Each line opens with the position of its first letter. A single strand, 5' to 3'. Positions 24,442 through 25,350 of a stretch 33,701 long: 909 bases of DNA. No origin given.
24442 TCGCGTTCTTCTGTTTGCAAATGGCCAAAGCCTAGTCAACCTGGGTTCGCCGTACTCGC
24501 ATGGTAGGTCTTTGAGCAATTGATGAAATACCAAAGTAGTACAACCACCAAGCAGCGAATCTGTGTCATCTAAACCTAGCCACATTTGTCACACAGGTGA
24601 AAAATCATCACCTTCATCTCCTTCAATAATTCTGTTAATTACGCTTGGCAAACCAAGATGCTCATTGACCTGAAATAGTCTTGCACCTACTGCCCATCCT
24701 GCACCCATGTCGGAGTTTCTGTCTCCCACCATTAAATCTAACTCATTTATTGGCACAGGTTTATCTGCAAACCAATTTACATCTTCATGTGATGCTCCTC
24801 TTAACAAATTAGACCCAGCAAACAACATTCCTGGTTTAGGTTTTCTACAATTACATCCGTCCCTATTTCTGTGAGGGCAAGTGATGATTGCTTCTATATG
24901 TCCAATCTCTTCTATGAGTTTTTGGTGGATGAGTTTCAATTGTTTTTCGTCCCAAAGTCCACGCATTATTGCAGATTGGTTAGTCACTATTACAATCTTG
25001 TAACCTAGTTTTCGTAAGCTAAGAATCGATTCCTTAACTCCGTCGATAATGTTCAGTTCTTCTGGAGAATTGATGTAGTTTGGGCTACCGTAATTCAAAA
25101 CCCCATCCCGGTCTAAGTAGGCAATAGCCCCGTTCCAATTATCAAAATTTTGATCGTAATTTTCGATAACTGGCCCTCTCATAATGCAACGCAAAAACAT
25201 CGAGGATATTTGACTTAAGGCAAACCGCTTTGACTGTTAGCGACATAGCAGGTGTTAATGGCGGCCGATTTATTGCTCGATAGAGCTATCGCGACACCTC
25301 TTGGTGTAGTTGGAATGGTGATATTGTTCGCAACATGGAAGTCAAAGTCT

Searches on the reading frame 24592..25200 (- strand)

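Call 37: search_protein_families(library=pfam, proteins=[window:24592-25200:-])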
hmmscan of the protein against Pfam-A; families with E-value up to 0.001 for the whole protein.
window:24592-25200:- (203 aa): 2 families
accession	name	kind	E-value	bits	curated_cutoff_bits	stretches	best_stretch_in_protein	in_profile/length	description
PF08645.17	PNK3P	-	1.1e-05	25.7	22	1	53-126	32-102/161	Polynucleotide kinase 3 phosphatase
PF13419.12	HAD_2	-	0.00014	22.5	23.8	0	47-77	76-106/178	Haloacid dehalogenase-like hydrolase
